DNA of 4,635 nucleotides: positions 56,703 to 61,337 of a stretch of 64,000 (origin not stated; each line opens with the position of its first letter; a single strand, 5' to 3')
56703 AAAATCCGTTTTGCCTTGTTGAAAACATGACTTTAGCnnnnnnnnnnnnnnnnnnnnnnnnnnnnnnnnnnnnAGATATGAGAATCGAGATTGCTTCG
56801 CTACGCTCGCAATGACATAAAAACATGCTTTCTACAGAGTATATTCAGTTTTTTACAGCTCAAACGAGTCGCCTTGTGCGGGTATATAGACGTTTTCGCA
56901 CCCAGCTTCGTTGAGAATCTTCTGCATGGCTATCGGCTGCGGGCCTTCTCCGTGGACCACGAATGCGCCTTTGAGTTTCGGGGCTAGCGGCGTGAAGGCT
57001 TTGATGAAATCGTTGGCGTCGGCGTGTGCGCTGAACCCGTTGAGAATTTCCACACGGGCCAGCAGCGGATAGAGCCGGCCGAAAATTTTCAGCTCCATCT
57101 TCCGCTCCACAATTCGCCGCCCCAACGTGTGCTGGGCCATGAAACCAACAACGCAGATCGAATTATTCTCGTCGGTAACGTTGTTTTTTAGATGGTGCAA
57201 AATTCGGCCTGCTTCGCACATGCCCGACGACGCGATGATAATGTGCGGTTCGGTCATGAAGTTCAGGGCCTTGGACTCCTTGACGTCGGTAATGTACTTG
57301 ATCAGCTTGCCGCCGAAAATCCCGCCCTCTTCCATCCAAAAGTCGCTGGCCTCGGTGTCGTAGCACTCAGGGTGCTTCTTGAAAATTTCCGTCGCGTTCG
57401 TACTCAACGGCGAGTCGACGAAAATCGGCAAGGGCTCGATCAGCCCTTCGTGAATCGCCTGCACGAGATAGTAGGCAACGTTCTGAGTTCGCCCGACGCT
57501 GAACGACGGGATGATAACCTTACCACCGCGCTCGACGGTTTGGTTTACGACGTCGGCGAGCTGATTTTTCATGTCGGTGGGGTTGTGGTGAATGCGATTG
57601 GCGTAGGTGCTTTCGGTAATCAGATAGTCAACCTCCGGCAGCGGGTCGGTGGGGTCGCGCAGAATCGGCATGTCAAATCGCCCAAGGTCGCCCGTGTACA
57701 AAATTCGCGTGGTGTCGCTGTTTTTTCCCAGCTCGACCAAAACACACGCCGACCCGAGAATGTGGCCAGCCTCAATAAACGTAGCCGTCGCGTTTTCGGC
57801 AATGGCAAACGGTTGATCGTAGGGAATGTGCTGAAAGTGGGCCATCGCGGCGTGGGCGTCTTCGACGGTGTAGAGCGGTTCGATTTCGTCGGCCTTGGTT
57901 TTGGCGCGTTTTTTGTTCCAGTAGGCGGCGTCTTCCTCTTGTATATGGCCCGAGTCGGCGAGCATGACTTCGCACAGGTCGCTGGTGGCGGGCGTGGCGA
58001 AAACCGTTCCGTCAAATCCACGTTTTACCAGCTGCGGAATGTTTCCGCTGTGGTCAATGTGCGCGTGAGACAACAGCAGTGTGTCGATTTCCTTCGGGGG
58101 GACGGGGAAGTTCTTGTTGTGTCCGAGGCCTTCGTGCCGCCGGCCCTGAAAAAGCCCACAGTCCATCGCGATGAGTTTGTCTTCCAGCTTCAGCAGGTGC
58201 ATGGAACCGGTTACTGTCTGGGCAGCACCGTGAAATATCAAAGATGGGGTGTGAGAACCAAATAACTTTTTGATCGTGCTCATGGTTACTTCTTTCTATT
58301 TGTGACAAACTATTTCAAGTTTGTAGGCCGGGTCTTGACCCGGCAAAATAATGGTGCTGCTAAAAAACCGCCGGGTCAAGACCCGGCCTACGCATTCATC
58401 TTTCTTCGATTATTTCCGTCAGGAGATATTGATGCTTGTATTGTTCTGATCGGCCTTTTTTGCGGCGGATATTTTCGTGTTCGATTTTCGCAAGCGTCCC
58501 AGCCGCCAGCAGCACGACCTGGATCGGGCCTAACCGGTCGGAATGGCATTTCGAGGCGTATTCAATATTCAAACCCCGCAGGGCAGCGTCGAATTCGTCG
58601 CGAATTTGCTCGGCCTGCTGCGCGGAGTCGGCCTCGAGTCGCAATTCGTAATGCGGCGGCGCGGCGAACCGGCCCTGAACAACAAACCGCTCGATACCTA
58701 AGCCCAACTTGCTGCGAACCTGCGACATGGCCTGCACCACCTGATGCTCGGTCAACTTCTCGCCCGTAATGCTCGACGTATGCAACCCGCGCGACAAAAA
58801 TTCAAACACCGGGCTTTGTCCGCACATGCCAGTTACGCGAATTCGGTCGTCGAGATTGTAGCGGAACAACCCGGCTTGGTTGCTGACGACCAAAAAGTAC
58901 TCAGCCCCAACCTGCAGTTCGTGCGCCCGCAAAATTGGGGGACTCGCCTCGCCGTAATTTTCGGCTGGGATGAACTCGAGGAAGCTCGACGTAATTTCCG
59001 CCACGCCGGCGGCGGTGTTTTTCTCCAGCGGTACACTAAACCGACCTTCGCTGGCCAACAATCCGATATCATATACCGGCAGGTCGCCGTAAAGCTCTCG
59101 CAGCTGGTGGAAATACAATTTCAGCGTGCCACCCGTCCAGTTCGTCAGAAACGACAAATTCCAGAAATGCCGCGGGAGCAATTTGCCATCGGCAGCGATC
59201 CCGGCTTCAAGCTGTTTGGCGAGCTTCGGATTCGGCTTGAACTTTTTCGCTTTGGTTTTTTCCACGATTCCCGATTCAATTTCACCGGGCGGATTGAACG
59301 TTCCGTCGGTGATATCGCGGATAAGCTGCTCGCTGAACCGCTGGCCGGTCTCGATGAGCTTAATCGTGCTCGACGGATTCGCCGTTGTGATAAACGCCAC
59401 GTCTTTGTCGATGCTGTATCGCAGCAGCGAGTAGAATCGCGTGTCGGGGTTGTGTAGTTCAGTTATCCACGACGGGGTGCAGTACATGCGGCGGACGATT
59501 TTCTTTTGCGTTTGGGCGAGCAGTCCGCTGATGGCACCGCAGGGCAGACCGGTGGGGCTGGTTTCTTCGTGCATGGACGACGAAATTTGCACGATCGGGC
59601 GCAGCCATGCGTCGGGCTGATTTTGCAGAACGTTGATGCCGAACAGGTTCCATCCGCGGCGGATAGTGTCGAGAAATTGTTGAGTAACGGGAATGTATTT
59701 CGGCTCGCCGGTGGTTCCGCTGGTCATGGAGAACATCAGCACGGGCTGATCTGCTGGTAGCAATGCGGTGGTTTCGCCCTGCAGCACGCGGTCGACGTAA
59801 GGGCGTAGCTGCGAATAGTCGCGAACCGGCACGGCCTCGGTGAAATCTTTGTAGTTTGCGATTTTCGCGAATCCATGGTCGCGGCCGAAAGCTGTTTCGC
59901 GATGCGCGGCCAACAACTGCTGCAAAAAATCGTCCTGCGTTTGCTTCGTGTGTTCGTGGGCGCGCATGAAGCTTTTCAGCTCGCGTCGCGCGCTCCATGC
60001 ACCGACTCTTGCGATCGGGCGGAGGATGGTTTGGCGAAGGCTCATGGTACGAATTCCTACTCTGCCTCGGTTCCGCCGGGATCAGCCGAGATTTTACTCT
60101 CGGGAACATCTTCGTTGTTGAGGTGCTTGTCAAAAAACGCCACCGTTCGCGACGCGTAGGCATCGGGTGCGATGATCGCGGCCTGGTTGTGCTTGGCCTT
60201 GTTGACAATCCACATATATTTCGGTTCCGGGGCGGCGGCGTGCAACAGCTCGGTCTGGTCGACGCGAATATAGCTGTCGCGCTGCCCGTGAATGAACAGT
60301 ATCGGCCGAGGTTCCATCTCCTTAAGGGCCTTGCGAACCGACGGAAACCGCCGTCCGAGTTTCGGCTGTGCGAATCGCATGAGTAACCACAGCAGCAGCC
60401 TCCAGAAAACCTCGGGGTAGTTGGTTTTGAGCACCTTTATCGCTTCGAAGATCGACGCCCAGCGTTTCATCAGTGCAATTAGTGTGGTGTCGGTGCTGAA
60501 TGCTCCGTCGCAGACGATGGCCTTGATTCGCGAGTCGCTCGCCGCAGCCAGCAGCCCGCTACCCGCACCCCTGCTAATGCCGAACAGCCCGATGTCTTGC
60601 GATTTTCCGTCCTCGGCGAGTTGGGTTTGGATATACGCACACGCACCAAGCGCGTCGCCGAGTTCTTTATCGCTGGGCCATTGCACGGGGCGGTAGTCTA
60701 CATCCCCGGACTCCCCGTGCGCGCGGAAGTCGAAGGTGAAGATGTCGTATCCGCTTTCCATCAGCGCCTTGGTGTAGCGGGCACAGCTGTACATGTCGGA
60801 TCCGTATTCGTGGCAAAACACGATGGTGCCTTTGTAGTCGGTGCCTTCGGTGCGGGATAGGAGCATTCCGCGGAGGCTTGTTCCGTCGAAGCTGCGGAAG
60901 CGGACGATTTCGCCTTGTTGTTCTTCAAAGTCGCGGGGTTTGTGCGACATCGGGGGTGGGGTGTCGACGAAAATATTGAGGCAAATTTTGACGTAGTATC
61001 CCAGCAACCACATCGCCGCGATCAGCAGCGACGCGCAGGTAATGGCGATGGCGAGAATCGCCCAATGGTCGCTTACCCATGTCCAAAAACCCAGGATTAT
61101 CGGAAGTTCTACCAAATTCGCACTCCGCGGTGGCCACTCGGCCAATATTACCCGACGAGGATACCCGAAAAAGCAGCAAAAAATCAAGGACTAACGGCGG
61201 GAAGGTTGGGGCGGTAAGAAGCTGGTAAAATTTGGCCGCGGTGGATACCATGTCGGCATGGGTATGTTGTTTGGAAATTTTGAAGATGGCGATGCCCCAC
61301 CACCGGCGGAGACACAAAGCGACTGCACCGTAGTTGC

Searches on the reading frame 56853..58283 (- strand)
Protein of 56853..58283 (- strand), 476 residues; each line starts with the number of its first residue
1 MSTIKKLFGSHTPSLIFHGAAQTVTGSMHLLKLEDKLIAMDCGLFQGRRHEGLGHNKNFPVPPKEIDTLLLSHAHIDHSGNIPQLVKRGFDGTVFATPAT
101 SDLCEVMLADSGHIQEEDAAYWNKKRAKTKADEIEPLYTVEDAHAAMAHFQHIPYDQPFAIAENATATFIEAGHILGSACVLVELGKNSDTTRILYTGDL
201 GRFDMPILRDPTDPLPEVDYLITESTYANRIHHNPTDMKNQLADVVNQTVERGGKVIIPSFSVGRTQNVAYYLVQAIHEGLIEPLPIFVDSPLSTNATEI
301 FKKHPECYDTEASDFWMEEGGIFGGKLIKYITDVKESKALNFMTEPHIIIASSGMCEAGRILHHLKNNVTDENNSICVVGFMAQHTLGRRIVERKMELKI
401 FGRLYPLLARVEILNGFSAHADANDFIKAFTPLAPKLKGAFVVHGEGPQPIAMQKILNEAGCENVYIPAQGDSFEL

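Call 90: search_protein_families(library=pfam, proteins=[window:56853-58283:-], max_evalue=0.00001)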
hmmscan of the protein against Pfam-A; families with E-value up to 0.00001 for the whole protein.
window:56853-58283:- (476 aa): 5 families
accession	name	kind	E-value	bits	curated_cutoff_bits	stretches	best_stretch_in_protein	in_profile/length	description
PF10996.14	Beta-Casp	-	9.9e-36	123.3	27.7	1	266-391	1-120/120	Beta-Casp domain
PF12706.13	Lactamase_B_2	-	1.7e-08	34.8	27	1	60-230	21-169/200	Beta-lactamase superfamily domain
PF16661.11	Lactamase_B_6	-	1.1e-07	31.8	27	1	30-196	1-158/193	Metallo-beta-lactamase superfamily domain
PF00753.33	Lactamase_B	-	1.9e-07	31.6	22.7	1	30-90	10-68/196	Metallo-beta-lactamase superfamily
PF07521.17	RMMBL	-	7.7e-07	29.4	21.6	1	406-468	3-63/63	Zn-dependent metallo-hydrolase RNA specificity domain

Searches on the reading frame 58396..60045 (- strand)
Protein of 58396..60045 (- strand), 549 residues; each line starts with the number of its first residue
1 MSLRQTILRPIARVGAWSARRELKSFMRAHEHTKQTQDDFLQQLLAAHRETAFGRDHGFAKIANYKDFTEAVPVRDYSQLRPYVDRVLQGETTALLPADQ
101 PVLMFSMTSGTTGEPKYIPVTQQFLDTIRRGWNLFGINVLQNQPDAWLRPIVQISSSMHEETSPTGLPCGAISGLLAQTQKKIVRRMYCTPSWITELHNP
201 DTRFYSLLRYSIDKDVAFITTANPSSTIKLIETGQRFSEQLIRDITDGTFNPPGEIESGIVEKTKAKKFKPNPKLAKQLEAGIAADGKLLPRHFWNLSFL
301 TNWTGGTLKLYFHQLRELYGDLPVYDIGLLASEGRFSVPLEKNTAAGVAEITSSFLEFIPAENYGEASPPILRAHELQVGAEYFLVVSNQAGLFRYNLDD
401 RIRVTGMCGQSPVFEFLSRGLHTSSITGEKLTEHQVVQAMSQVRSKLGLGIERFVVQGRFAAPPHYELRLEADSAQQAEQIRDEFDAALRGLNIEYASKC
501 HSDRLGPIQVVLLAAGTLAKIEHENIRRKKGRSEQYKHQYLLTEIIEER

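Call 90: search_protein_families(library=pfam, proteins=[window:58396-60045:-], max_evalue=0.00001)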
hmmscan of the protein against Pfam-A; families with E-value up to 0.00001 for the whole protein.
window:58396-60045:- (549 aa): 3 families
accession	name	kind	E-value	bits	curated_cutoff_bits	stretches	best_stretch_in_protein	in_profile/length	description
PF03321.19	GH3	-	3.4e-65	220.7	23.6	1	23-324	2-304/304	GH3 family N-terminal domain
PF23571.1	GH3_M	-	5.5e-19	68.5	23.6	1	352-419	6-75/75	GH3 family central domain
PF23572.1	GH3_C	-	1.5e-14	55.1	23.6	1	435-542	2-115/119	GH3 family C-terminal domain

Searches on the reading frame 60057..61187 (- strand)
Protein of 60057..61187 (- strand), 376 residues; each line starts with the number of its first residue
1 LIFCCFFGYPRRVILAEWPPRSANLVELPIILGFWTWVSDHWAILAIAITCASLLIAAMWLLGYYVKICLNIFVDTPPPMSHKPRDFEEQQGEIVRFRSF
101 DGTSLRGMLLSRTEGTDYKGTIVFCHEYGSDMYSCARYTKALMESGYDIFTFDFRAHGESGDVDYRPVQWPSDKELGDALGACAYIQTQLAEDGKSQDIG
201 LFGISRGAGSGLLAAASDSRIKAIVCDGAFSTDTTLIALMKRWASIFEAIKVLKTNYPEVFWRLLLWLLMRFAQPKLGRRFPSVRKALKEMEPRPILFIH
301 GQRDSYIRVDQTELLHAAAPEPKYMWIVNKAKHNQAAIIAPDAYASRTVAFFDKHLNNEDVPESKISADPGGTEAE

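Call 90: search_protein_families(library=pfam, proteins=[window:60057-61187:-], max_evalue=0.00001)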
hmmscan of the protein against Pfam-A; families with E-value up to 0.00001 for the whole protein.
window:60057-61187:- (376 aa): 2 families
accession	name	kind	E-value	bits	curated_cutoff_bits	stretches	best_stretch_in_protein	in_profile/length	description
PF00561.26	Abhydrolase_1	-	6.3e-11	42.8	25.8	1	121-247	2-120/245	alpha/beta hydrolase fold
PF12146.15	Hydrolase_4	-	1e-10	41.8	27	1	118-245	3-128/239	Serine aminopeptidase, S33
